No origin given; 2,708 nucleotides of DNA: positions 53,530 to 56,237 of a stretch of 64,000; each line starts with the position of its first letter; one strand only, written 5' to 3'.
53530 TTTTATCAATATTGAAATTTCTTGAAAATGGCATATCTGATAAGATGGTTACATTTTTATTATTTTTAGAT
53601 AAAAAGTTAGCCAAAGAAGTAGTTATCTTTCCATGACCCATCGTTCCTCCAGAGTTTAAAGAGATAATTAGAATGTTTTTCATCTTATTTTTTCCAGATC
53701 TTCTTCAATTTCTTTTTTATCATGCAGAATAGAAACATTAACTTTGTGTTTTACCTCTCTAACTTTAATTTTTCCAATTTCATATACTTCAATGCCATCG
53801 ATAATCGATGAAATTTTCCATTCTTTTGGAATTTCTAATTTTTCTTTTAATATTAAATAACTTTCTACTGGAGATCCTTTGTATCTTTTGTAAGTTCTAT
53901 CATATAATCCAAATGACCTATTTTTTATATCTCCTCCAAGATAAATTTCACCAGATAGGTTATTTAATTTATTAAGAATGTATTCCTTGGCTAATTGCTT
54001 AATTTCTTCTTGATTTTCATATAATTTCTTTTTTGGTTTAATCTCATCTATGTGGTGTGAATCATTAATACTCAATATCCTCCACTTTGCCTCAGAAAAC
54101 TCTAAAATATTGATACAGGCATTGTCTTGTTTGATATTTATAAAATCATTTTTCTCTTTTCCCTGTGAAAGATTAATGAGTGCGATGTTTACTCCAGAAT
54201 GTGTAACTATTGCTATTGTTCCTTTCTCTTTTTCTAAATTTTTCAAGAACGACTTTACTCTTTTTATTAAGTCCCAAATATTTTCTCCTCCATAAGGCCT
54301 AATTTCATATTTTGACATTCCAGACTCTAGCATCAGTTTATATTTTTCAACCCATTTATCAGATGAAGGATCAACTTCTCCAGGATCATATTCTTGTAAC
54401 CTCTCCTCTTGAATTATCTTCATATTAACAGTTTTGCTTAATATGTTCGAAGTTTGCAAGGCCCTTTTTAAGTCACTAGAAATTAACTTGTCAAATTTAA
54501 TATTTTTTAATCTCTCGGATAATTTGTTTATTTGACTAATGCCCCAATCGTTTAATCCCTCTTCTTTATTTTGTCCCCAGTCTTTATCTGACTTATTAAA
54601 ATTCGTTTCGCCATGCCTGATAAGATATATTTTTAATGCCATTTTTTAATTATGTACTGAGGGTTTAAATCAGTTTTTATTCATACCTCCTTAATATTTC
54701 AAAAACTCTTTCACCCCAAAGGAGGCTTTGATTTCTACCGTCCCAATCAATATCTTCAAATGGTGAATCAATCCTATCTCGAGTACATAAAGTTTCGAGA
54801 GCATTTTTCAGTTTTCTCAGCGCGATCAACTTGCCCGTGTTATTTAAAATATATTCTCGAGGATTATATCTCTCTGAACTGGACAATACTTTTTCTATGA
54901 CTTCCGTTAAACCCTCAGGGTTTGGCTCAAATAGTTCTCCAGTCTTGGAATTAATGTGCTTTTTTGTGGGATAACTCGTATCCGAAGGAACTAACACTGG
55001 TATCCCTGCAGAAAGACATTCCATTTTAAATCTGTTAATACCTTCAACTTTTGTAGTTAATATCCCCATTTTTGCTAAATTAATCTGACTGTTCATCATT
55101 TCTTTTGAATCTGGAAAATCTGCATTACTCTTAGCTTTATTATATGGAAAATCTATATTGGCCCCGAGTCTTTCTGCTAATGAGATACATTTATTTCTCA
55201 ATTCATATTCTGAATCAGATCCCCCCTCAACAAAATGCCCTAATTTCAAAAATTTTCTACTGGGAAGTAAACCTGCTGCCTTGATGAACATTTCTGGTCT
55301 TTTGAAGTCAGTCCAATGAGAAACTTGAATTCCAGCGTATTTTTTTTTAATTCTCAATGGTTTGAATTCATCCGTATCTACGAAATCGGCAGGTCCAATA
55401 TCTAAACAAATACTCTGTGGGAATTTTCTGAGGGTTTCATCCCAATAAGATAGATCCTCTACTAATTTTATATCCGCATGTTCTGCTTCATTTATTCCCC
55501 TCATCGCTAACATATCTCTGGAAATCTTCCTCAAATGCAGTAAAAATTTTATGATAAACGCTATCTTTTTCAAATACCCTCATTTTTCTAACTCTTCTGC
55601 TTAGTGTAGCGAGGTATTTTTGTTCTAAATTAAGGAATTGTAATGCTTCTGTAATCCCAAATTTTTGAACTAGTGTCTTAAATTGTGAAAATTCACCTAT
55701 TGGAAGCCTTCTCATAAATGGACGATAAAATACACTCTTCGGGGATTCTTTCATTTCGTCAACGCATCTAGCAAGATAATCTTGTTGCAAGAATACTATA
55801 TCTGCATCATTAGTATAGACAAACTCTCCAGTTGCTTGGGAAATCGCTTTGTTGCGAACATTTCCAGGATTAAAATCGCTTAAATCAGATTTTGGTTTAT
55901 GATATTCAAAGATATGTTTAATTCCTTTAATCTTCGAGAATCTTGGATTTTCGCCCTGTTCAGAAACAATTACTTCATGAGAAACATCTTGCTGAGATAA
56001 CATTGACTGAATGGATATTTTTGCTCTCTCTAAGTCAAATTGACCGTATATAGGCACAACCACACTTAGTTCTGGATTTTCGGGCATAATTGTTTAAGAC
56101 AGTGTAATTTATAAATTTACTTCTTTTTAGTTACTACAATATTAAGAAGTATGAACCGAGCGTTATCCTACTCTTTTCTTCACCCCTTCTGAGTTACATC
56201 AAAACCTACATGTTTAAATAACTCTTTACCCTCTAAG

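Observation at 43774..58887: Fusion/fission: the 1316-aa protein equals the 489-aa secreted Cys-rich protein plus the 740-aa membrane/Ig-like protein encoded 6.7 kb further on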

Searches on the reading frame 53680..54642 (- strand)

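Call 12: search_protein_families(library=pfam, proteins=[window:53680-54642:-], max_evalue=0.01)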
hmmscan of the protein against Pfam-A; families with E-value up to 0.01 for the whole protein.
window:53680-54642:- (320 aa): 1 family
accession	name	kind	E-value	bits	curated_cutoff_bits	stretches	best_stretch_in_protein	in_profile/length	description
PF00300.27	His_Phos_1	-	9.9e-42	143.2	21.7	1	5-194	1-193/194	Histidine phosphatase superfamily (branch 1)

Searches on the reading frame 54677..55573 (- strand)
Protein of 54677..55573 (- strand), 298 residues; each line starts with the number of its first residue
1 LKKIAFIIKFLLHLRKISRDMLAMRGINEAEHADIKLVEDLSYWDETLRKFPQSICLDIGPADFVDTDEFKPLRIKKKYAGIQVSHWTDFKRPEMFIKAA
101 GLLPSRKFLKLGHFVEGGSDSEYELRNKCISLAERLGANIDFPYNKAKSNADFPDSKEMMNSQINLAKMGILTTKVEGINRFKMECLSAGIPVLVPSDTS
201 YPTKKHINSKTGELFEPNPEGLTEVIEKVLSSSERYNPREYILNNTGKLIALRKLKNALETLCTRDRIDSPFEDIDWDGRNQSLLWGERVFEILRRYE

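Call 12: search_protein_families(library=pfam, proteins=[window:54677-55573:-], max_evalue=0.01)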
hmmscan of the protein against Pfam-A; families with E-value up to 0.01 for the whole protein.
window:54677-55573:- (298 aa): 1 family
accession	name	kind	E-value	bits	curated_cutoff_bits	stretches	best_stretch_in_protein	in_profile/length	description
PF00534.26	Glycos_transf_1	-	1.5e-07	31.5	26.4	1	69-236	6-162/172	Glycosyl transferases group 1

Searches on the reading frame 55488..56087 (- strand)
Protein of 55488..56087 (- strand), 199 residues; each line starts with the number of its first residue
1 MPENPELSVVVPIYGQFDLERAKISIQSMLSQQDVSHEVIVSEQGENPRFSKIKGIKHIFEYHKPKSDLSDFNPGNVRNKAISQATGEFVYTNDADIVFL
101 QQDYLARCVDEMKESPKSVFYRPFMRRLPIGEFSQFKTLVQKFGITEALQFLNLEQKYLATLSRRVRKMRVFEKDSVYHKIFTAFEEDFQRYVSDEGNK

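Call 12: search_protein_families(library=pfam, proteins=[window:55488-56087:-], max_evalue=0.01)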
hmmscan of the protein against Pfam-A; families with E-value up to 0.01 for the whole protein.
window:55488-56087:- (199 aa): 2 families
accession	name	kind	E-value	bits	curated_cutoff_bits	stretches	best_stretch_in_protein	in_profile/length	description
PF00535.33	Glycos_transf_2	-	1e-08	35.8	23.3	1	8-132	1-124/168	Glycosyl transferase family 2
PF10111.15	Glyco_tranf_2_2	-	0.0008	19.4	27.3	1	8-110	1-104/276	Glycosyltransferase like family 2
